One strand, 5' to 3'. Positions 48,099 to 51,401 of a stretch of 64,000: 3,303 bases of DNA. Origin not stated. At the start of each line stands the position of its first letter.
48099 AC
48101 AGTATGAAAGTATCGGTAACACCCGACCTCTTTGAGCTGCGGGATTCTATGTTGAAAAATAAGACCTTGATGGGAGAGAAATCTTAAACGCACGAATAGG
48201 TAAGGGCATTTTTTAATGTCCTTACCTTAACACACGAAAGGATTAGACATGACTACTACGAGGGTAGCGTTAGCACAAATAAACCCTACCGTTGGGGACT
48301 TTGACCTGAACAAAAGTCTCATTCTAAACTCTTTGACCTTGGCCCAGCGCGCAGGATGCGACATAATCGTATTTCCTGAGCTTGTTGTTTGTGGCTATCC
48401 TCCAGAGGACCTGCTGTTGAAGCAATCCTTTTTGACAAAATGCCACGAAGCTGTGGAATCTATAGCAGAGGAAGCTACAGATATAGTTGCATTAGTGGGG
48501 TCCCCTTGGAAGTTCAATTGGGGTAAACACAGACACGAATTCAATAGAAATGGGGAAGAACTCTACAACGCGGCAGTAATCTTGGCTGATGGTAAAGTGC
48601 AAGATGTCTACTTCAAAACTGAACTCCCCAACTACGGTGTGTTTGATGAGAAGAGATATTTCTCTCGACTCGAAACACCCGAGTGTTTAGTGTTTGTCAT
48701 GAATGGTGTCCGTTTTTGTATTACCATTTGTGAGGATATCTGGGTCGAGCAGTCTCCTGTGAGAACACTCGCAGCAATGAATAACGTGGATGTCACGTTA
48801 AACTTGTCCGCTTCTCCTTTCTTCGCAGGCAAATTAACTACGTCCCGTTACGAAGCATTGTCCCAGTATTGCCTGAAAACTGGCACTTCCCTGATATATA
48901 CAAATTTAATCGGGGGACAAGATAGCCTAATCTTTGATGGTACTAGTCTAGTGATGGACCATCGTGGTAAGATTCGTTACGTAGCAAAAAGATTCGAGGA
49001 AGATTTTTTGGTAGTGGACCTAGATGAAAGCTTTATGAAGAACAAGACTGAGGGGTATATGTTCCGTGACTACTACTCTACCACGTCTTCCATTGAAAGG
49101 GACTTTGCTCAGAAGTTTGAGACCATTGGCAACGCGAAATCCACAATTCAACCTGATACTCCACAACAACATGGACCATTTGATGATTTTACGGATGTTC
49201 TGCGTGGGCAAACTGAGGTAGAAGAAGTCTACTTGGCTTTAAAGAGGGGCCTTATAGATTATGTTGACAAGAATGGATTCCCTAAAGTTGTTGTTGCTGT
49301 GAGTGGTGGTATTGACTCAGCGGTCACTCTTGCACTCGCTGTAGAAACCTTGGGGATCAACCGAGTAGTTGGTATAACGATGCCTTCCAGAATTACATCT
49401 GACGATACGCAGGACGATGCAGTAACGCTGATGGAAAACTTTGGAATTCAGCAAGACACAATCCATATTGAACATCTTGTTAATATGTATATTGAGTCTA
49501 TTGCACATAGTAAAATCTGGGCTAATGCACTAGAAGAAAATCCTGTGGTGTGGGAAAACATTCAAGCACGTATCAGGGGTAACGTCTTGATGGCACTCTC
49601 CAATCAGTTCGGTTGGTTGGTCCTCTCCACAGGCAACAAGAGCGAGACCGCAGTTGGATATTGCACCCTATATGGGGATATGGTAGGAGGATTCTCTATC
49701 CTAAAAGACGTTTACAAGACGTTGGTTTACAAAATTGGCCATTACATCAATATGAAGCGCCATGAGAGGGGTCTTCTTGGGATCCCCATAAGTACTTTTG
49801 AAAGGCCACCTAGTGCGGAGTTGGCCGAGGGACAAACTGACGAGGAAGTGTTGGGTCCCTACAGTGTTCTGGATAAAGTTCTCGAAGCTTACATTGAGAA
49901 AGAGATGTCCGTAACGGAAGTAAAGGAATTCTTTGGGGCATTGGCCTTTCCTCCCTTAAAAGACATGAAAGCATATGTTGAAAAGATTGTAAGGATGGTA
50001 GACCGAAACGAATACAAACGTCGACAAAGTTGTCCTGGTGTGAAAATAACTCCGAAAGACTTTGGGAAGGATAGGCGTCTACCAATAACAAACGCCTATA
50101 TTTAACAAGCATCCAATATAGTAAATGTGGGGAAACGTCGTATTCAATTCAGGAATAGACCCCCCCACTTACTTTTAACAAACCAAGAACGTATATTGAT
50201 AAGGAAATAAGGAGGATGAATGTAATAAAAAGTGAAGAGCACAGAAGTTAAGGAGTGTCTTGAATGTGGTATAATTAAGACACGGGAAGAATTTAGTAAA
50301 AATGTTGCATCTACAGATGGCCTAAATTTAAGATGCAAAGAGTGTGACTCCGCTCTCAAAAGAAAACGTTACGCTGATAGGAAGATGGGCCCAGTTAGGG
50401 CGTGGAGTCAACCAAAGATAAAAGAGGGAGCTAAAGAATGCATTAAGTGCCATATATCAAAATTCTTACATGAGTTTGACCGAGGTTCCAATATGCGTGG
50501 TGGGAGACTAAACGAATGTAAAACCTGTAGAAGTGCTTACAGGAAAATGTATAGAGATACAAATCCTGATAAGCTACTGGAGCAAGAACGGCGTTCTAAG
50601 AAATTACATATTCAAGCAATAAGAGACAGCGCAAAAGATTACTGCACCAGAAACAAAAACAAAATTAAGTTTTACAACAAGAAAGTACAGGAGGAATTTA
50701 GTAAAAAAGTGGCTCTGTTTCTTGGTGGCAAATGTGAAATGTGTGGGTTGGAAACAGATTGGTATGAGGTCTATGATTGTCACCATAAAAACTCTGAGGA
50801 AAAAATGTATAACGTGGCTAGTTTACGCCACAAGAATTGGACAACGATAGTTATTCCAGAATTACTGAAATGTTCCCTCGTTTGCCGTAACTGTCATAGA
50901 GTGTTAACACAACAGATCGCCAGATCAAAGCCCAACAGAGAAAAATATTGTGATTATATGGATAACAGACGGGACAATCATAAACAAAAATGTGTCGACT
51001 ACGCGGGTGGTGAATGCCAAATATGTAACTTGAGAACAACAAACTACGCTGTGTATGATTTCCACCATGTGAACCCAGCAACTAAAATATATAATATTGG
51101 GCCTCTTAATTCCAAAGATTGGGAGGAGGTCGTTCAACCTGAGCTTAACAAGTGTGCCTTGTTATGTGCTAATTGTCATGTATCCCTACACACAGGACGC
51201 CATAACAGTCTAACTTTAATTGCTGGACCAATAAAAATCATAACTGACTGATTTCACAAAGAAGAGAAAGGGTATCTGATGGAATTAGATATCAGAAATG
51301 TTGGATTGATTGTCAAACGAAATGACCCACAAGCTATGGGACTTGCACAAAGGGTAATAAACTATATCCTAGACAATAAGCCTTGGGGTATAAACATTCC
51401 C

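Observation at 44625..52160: Phage-encoded deamidated NAD+ salvage (Preiss-Handler) pathway plus NAD kinase: candidate new NAD(P)+ reconstitution system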

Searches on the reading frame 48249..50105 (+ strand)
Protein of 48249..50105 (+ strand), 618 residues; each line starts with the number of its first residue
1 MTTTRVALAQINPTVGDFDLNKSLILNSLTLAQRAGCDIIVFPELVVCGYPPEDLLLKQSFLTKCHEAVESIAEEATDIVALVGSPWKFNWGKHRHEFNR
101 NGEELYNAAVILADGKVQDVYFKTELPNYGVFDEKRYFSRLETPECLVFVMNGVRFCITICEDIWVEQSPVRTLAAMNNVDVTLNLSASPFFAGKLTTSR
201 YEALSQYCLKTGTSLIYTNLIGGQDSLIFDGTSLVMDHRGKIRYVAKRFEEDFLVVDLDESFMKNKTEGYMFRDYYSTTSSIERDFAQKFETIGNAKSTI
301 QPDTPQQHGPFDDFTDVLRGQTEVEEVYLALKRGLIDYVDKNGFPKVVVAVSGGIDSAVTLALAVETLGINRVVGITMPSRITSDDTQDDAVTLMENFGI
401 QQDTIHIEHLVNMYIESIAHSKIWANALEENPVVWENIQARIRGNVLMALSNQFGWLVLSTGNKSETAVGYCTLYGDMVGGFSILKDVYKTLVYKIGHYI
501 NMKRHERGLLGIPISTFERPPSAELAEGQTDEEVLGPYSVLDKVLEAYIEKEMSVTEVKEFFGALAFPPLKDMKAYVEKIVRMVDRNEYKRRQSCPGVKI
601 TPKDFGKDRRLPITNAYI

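Call 3: search_protein_families(library=pfam, proteins=[window:48249-50105:+])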
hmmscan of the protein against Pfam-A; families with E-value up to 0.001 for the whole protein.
window:48249-50105:+ (618 aa): 3 families
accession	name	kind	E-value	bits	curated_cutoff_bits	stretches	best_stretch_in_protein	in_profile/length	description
PF02540.23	NAD_synthase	-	2.4e-64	217.2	21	1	330-593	4-241/242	NAD synthase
PF00795.27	CN_hydrolase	-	7.4e-20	71.8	23.2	1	5-260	1-248/256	Carbon-nitrogen hydrolase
PF03054.22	tRNA_Me_trans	-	0.00089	19.4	20.6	0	346-386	2-40/202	tRNA methyl transferase HUP domain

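Call 4: search_protein_families(library=ncbifam, proteins=[window:48249-50105:+])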
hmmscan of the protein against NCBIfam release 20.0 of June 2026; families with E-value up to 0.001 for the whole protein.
window:48249-50105:+ (618 aa): 11 families
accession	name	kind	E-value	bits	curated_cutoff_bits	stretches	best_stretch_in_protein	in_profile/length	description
NF010588.0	PRK13981.1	equivalog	1e-183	611.6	479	1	2-617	3-542/546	NAD+ synthase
NF002730.0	PRK02628.1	equivalog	3e-70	237.2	473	1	4-559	13-585/677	NAD(+) synthase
NF010587.0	PRK13980.1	equivalog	2.6e-56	190.8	255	1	322-592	9-253/267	NAD+ synthase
TIGR00552.1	nadE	equivalog_domain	3.5e-56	190.2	63.65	1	331-598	9-242/251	NAD(+) synthase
NF002048.0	PRK00876.1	subfamily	1.9e-25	89.4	313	2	321-410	17-103/330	NAD(+) synthase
TIGR03381.1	agmatine_aguB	equivalog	7.7e-13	48.4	410.25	1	7-274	4-270/279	N-carbamoylputrescine amidase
TIGR00268.2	TIGR00268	equivalog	1.5e-11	44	150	1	344-412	13-81/259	ATP-dependent sacrificial sulfur transferase LarE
NF001979.1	PRK00768.1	equivalog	1.6e-08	34.4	250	1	335-549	28-240/266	NAD(+) synthase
NF040852.1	nitrile_Arch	equivalog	1.3e-07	31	500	1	5-267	2-244/262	nitrilase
NF001138.1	PRK00143.1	equivalog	0.00017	20.7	284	1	346-403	1-64/345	tRNA 2-thiouridine(34) synthase MnmA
NF011258.0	PRK14664.1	equivalog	0.00046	19.4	680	1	346-406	7-62/362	tRNA 2-thiouridine(34) synthase MnmA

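Call 9: search_protein_families(library=phrogs, proteins=[window:48249-50105:+])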
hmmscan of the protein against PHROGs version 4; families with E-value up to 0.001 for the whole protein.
window:48249-50105:+ (618 aa): 2 families
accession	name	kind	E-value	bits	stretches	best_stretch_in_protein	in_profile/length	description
phrog_36784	-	other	9.1e-123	411.7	2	327-617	291-592/594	NAD synthetase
phrog_11189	-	other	4.2e-29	102.8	1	328-553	11-230/256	NAD synthetase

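Call 57: search_solved_structures(query=window:48249-50105:+, show_alignments=1)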
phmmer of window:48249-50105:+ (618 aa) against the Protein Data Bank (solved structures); distinct sequences matched with E-value up to 0.001: 25.
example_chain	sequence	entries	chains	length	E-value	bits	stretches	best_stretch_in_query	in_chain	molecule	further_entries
5kha_A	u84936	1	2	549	1.1e-118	400.3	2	325-617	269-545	Glutamine-dependent NAD+ synthetase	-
4f4h_A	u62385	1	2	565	7.5e-118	397.6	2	325-617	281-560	Glutamine dependent NAD+ synthetase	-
3n05_A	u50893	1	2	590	1.4e-105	357.1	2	325-616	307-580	NH(3)-dependent NAD(+) synthetase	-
3dla_A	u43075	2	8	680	2e-35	125.4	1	5-500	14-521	Glutamine-dependent NAD(+) synthetase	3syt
3ilv_A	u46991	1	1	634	1.2e-34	122.8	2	380-606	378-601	Glutamine-dependent NAD(+) synthetase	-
6ofc_A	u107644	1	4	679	3.4e-34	121.4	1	5-500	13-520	Glutamine-dependent NAD(+) synthetase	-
3sdb_A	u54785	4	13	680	3.4e-34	121.4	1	5-500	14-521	Glutamine-dependent NAD(+) synthetase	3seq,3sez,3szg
2e18_A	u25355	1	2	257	1.3e-26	96.4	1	334-593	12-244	NH(3)-dependent NAD(+) synthetase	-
1xng_A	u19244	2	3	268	1.6e-21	79.5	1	335-547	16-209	NH(3)-dependent NAD(+) synthetase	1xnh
3p52_A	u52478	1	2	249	4.5e-19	71.4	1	344-548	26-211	NH(3)-dependent NAD(+) synthetase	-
3fiu_A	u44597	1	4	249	1.1e-18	70.1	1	347-546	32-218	NH(3)-dependent NAD(+) synthetase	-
6ofb_A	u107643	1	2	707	1.7e-09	39.8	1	6-252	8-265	Glutamine-dependent NAD(+) synthetase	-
2pz8_A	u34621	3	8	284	7.9e-08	34.3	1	335-547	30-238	NH(3)-dependent NAD(+) synthetase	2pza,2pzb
3ivz_A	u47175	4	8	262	2.4e-06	29.4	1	5-267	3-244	Nitrilase | Beta ureidopropionase (Beta-alanine synthase)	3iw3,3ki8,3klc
6kv3_A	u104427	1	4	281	9.5e-06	27.4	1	325-547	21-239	NH(3)-dependent NAD(+) synthetase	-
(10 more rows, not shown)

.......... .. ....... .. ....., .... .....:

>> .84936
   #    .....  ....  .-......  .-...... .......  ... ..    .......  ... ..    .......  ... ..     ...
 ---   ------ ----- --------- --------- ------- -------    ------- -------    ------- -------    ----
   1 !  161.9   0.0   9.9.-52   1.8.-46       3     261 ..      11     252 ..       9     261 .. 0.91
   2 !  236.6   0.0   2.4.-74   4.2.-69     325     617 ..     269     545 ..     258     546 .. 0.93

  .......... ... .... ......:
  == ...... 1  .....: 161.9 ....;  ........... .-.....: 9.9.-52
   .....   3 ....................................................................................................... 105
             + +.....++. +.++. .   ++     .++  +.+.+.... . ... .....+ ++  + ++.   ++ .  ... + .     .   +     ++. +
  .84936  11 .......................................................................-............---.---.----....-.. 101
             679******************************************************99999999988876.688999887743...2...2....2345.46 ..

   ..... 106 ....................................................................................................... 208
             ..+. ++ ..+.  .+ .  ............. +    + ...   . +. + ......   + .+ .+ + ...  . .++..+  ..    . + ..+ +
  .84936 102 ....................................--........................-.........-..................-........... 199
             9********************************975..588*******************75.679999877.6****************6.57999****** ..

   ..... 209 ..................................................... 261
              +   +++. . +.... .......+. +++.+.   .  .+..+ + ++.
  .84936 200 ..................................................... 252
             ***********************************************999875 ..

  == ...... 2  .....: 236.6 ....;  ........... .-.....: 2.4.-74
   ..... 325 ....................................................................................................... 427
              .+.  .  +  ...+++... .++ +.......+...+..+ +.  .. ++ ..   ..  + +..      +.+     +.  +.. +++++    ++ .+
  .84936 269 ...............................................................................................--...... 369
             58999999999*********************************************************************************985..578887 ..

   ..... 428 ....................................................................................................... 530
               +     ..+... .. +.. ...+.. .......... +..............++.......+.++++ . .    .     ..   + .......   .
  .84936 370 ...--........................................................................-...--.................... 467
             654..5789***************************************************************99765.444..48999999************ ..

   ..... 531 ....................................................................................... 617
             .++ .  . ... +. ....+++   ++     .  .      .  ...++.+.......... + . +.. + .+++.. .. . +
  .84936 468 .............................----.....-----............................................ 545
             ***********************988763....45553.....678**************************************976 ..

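Call 87: search_dna_similar(query=window:48249-50105:+, collection=phages, mode=protein, max_rows=40)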
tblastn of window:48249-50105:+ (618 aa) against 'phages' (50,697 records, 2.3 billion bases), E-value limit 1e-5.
Records with a match: 41; places in all: 41; records where one place covers at least 80% of the query: 14.
Best place of each record, by identity: <60% 41.
By first word of the organism name: Bacteriophage 16; Acinetobacter 4; uncultured 4; Synechococcus 4; Marine 3; Ralstonia 2; Agrobacterium 2; Pelagibacter 2; Prochlorococcus 2; Phage 1; and 1 more.
By host as written in the record: - 26; Synechococcus sp. WH8109 3; Ralstonia solanacearum 2; Agrobacterium tumefaciens C58 2; Candidatus Pelagibacter ubique HTCC1062 2; Prochlorococcus sp. MIT9515 2; Acinetobacter baumannii DSM 30007 2; Synechococcus sp. WH7803 1; and 1 more.
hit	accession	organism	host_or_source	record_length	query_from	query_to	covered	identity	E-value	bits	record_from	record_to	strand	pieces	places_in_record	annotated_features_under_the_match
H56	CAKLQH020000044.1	Acinetobacter phage MD-2021a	not known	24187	1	617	100%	38.3%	2e-116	387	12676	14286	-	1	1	nadE: Glutamine-dependent NAD(+) synthetase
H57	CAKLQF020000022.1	Acinetobacter phage MD-2021a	not known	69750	1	617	100%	38.3%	2e-116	387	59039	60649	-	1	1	nadE: Glutamine-dependent NAD(+) synthetase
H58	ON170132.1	Ralstonia phage YO079_2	Ralstonia solanacearum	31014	3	617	100%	37.9%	3e-108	364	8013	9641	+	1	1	record has no annotation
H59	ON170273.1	Ralstonia phage YO163_2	Ralstonia solanacearum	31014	3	617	100%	37.9%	3e-108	364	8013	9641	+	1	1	record has no annotation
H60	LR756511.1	uncultured phage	metagenomic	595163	5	613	99%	34.6%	2e-94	324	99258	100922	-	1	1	record has no annotation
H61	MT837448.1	Bacteriophage sp.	human fecal samples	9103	5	618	99%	32.1%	1e-68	248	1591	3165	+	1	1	record has no annotation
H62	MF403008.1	Agrobacterium phage Atu_ph07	Agrobacterium tumefaciens C58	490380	5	617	99%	29.3%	6e-63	231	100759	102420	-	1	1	NAD synthetase | hypothetical protein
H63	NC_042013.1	Agrobacterium phage Atu_ph07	Agrobacterium tumefaciens C58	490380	5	617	99%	29.3%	6e-63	231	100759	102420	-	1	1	NAD synthetase | hypothetical protein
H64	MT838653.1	Bacteriophage sp.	human fecal samples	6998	5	610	98%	27.1%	6e-46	181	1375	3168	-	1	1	record has no annotation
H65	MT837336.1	Bacteriophage sp.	human fecal samples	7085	5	600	96%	27.2%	2e-42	170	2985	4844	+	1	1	record has no annotation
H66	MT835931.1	Bacteriophage sp.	human fecal samples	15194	5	542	87%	27.9%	8e-36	150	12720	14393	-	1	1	record has no annotation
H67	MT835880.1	Bacteriophage sp.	human fecal samples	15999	5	542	87%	26.8%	1e-42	171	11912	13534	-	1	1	record has no annotation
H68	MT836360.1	Bacteriophage sp.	human fecal samples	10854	5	558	89%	26.2%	2e-29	154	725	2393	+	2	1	record has no annotation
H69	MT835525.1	Bacteriophage sp.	human fecal samples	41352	6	542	87%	25.3%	3e-34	145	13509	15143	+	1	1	record has no annotation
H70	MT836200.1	Bacteriophage sp.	human fecal samples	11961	5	446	72%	28.3%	1e-30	134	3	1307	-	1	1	record has no annotation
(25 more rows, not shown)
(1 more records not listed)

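Call 89: get_annotated_region(hit=H62, flank=8000)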
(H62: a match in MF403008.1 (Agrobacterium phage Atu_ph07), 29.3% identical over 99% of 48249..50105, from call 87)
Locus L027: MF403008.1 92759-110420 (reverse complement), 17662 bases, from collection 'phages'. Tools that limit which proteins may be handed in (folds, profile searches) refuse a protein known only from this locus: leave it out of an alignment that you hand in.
description: Agrobacterium phage Atu_ph07, complete genome.
organism: Agrobacterium phage Atu_ph07 (NCBI taxid 2024264)
taxonomy: Viruses; Duplodnaviria; Heunggongvirae; Uroviricota; Caudoviricetes; Polybotosvirus; Polybotosvirus Atuph07
host: Agrobacterium tumefaciens C58; source: -; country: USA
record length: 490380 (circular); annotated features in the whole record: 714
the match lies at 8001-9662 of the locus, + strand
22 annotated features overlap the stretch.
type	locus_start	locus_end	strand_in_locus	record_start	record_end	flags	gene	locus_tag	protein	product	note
CDS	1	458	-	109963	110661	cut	-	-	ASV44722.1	hypothetical protein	-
CDS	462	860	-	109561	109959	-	-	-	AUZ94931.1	hypothetical protein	-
CDS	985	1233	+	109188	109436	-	-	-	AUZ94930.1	hypothetical protein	-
CDS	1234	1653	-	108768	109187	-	-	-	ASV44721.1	hypothetical protein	-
CDS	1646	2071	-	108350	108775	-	-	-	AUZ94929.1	hypothetical protein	-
CDS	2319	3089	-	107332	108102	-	-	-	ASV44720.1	hypothetical protein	-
CDS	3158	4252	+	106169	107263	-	-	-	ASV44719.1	hypothetical protein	-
CDS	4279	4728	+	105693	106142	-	-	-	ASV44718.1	lysin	Phage lysin # Phage lysozyme or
CDS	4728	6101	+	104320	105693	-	-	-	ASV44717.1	hypothetical protein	-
CDS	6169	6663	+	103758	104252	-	-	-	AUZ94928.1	hypothetical protein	-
CDS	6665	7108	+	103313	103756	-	-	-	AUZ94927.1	hypothetical protein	-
CDS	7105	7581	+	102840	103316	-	-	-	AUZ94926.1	hypothetical protein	-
CDS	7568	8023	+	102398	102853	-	-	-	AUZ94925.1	hypothetical protein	-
CDS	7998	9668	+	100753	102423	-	-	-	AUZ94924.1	NAD synthetase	-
CDS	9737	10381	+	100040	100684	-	-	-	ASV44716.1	hypothetical protein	-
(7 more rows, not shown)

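Call 119: search_protein_families(library=padloc, proteins=[window:48249-50105:+], max_evalue=0.001)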
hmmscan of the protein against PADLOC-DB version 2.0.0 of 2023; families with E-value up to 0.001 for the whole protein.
window:48249-50105:+ (618 aa): 0 families

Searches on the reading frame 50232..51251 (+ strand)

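Call 3: search_protein_families(library=pfam, proteins=[window:50232-51251:+])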
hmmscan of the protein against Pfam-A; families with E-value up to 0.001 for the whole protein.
window:50232-51251:+ (339 aa): 0 families

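Call 4: search_protein_families(library=ncbifam, proteins=[window:50232-51251:+])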
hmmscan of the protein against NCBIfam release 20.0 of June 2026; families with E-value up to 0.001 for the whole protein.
window:50232-51251:+ (339 aa): 0 families

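Call 9: search_protein_families(library=phrogs, proteins=[window:50232-51251:+])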
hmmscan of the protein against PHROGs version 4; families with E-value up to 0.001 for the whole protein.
window:50232-51251:+ (339 aa): 13 families
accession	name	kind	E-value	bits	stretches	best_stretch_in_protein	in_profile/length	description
phrog_2255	-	DNA, RNA and nucleotide metabolism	2.2e-44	152.5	3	237-327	98-176/211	HNH endonuclease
phrog_3106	-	DNA, RNA and nucleotide metabolism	1.4e-30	107.8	2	238-328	139-229/252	HNH endonuclease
phrog_35854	-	DNA, RNA and nucleotide metabolism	3.1e-19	70.5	2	255-323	2-70/145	HNH endonuclease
phrog_1035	-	DNA, RNA and nucleotide metabolism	1.5e-16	62.1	2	65-180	61-174/271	endonuclease VII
phrog_30726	-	unknown function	5.9e-16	59.7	2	251-321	41-112/159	-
phrog_5558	-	moron, auxiliary metabolic gene and host takeover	8.7e-13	49.7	1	5-113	7-111/130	Lar-like restriction alleviation protein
phrog_2633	-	DNA, RNA and nucleotide metabolism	1.3e-10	42.6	1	3-50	10-57/142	endonuclease VII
phrog_4234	-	DNA, RNA and nucleotide metabolism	9.9e-10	39.2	2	235-317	5-80/130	HNH endonuclease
phrog_30859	-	unknown function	3.3e-05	25.6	1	7-49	3-45/117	-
phrog_12813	-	unknown function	4.9e-05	24.3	0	64-106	150-192/199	-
phrog_6611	-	unknown function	0.00017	22.7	0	3-44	138-179/180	-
phrog_8048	-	DNA, RNA and nucleotide metabolism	0.00019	21.7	1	247-326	164-232/273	HNH endonuclease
phrog_10212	-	unknown function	0.00054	21.2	0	121-228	16-124/128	-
